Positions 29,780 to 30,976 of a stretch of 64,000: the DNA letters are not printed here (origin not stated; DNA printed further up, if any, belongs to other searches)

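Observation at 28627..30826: Homogentisate dioxygenase translationally coupled to a heme-oxygenase-like (HDO-type) putative di-iron enzyme instead of fahA/maiA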

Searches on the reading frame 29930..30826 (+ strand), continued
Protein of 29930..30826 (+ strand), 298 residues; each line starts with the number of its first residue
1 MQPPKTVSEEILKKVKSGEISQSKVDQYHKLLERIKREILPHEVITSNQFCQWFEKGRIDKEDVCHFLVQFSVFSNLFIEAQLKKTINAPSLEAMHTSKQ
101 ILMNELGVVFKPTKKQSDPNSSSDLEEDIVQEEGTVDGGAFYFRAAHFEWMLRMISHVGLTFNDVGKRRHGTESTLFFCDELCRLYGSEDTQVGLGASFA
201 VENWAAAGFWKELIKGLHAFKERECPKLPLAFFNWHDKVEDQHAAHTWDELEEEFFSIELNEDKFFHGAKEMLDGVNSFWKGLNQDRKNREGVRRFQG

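Call 54: search_solved_structures(query=L016:7696-8595:+, max_evalue=1)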
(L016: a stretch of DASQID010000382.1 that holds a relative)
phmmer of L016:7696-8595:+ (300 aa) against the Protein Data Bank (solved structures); distinct sequences matched with E-value up to 1: 0.

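Call 67: find_related_loci(query=A3, collection=metagenome_contigs, flank=10000)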
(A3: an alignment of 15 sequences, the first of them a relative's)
Query A3 (296 aa) in metagenome_contigs; peptide patterns used: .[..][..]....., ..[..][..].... (x = any residue, [..] = any of these).
600 stretches matched a pattern (row limit reached: there are more); 528 encode a relative of the query (tblastn E <= 1e-3); the best 80 are kept; 80 distinct loci.
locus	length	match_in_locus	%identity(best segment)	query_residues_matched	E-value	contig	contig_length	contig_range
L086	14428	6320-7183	75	8-296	3e-142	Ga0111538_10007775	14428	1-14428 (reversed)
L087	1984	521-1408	72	1-296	5e-152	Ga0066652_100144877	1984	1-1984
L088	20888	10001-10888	72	1-296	7e-140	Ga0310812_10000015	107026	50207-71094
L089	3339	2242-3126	73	1-295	5e-146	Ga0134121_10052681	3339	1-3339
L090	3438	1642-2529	72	1-296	8e-145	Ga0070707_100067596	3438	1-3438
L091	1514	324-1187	73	8-296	2e-151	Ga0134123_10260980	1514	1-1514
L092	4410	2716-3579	73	8-296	7e-141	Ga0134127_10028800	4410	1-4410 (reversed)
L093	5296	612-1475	72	8-296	2e-138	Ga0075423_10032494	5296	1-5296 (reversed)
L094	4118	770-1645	69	7-296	3e-138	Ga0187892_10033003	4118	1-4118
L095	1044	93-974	68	1-296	2e-146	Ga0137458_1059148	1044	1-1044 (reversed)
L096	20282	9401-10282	65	3-295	7e-129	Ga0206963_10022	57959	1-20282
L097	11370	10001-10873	66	7-296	2e-128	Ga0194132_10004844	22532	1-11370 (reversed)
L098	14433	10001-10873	64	7-296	2e-123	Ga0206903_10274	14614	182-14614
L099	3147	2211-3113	61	7-295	1e-126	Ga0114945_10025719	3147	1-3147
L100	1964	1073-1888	61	21-290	3e-123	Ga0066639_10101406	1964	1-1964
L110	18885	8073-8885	61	17-287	7e-106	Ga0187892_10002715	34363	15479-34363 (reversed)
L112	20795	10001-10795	62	24-287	6e-105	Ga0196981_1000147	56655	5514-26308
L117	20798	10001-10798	57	24-287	1e-103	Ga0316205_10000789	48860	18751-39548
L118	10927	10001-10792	60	24-287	6e-104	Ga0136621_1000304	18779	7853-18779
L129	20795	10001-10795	56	24-287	4e-102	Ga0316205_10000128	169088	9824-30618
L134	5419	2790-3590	57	24-287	9e-102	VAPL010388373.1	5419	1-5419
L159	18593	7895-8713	57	24-293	2e-100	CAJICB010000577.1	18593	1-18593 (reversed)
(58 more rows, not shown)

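Call 71: search_protein_families(library=pfam, proteins=[L112:13178-14356:+, L112:14490-15578:+, L112:3470-5437:-, L112:4716-5621:+, L112:4313-5335:+, L112:11186-13141:+, L112:9213-9785:+, L112:14334-15641:-, L077:9159-9770:+, L112:13774-14436:+], max_evalue=0.0001)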
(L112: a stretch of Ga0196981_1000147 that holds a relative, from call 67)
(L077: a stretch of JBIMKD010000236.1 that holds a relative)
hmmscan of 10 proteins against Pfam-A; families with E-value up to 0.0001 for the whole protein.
L112:13178-14356:+ (392 aa): 1 family
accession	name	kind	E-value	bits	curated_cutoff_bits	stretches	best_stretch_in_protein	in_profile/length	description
PF03301.18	Trp_dioxygenase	-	2e-92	310.7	34.9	1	30-365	7-346/346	Tryptophan 2,3-dioxygenase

L112:14490-15578:+ (362 aa): 2 families
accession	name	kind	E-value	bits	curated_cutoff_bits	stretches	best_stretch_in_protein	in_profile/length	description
PF00246.29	Peptidase_M14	-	1.1e-13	52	21.6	1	71-274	43-252/286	Zinc carboxypeptidase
PF10994.13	DUF2817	-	4.5e-06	26.8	23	0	76-154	53-124/341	Protein of unknown function (DUF2817)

L112:3470-5437:- (655 aa): 3 families
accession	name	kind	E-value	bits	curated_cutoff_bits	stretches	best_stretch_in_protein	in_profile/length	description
PF05170.20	AsmA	-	9.8e-59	200.1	29.8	1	12-535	9-605/607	AsmA family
PF13116.12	YhdP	-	2.8e-13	49.2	46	1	2-204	5-193/1224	YhdP protein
PF05359.17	DUF748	-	7.7e-10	37.9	50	1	15-177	19-183/1037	Domain of Unknown Function (DUF748)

L112:4716-5621:+ (301 aa): 0 families

L112:4313-5335:+ (340 aa): 0 families

L112:11186-13141:+ (651 aa): 3 families
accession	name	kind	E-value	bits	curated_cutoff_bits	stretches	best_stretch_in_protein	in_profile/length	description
PF00501.34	AMP-binding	-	1.5e-48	166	29.9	1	97-472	8-377/384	AMP-binding enzyme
PF16177.11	ACAS_N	-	4.3e-10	39.7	27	1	36-92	1-54/55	Acetyl-coenzyme A synthetase N-terminus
PF13193.12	AMP-binding_C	-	1e-05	26.8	24.5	1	543-613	8-76/76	AMP-binding enzyme C-terminal domain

L112:9213-9785:+ (190 aa): 4 families
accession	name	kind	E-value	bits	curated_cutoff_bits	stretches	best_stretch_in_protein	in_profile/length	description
PF13417.12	GST_N_3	-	1.9e-10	41.4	22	1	7-58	25-75/75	Glutathione S-transferase, N-terminal domain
PF13409.12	GST_N_2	-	5.5e-10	40.1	25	1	2-52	17-69/70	Glutathione S-transferase, N-terminal domain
PF02798.26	GST_N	-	1.1e-08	35.7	20.9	1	2-51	26-75/76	Glutathione S-transferase, N-terminal domain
PF13410.11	GST_C_2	-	2.2e-07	31.3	24.9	1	112-155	11-50/69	Glutathione S-transferase, C-terminal domain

L112:14334-15641:- (435 aa): 0 families

L077:9159-9770:+ (203 aa): 4 families
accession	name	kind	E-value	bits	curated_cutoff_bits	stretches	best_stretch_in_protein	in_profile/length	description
PF13409.12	GST_N_2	-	5.8e-16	59.3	25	1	2-64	5-69/70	Glutathione S-transferase, N-terminal domain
PF13417.12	GST_N_3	-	2.2e-14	53.9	22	1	4-69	12-74/75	Glutathione S-transferase, N-terminal domain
PF02798.26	GST_N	-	5.9e-11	43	20.9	1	2-64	14-76/76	Glutathione S-transferase, N-terminal domain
PF13410.11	GST_C_2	-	2e-05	25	24.9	1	124-178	11-64/69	Glutathione S-transferase, C-terminal domain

L112:13774-14436:+ (220 aa): 0 families

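Call 79: search_dna_similar(query=window:29930-30823:+, collection=plasmids, mode=protein, max_evalue=0.00001, max_rows=20)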
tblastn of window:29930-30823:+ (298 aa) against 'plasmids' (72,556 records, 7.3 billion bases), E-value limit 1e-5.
Records with a match: 2; places in all: 2; records where one place covers at least 80% of the query: 2.
Best place of each record, by identity: <60% 2.
By first word of the organism name: Kovacikia 1; Gloeothece 1.
By predicted mobility (MOB-suite, as given by PLSDB): non-mobilizable 2.
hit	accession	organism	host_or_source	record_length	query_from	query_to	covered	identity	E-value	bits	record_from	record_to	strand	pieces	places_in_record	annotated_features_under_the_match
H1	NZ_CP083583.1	Kovacikia minuta CCNUW1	cell culture,fresh water lake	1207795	3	289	96%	47.0%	1e-87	292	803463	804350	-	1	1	record has no annotation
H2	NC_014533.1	Gloeothece verrucosa PCC 7822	fresh water in rice field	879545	2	289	97%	45.7%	6e-83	279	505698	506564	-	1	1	hypothetical protein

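Call 80: get_annotated_region(hit=H2, flank=10000)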
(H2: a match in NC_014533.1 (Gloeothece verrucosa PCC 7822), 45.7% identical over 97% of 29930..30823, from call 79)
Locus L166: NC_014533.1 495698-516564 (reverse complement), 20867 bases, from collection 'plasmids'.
description: Gloeothece verrucosa PCC 7822 plasmid Cy782201, complete sequence
organism: Gloeothece verrucosa PCC 7822 (NCBI taxid 497965)
taxonomy: Bacteria; Cyanobacteriota; Cyanophyceae; Chroococcales; Aphanothecaceae; Gloeothece; Gloeothece verrucosa; Gloeothece verrucosa PCC 7822
host: -; source: fresh water in rice field; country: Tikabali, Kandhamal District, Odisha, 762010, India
typing (MOB-suite, as given by PLSDB): non-mobilizable; mating-pair formation MPF_T
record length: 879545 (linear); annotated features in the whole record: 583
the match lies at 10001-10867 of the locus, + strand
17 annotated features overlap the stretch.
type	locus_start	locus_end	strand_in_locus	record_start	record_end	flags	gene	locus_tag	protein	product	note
CDS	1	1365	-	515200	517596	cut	-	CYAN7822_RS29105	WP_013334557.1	ExeM/NucH family extracellular endonuclease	-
CDS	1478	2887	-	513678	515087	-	-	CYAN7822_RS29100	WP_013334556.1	PEP-CTERM sorting domain-containing protein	-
CDS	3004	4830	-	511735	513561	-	-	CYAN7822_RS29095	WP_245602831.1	alkaline phosphatase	-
CDS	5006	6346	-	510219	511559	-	-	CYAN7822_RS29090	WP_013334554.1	endonuclease/exonuclease/phosphatase family protein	-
CDS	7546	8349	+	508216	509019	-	-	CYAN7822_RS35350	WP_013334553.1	DUF4347 domain-containing protein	-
CDS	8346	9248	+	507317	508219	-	-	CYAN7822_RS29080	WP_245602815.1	M10 family metallopeptidase C-terminal domain-containing protein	-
CDS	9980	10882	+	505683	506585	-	-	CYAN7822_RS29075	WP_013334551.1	hypothetical protein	-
CDS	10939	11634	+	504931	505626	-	-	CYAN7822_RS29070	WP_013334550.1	2OG-Fe dioxygenase family protein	-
CDS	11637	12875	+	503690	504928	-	-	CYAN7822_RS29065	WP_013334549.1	cysteine desulfurase-like protein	-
CDS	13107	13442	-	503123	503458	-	-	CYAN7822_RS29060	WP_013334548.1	hypothetical protein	-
CDS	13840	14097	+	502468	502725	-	-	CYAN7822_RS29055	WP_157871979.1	hypothetical protein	-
CDS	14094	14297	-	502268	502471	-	-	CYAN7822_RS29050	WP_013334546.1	PEP-CTERM sorting domain-containing protein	-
CDS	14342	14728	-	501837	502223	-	-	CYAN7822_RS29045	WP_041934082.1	hypothetical protein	-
CDS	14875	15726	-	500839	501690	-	-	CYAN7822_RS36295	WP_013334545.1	TauD/TfdA family dioxygenase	-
CDS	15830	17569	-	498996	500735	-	-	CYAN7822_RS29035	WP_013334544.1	iron uptake porin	GO:0033212 - iron import into cell [Evidence IEA]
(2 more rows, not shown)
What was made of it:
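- Cyanobacterial homologs at 46-47% identity sit with a 2OG-Fe dioxygenase and a cysteine-desulfurase-like gene, so relatives may do other chemistry (calls 79, 80). Cyanobacterial relatives lie in a small biosynthesis-like cassette (call 80).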
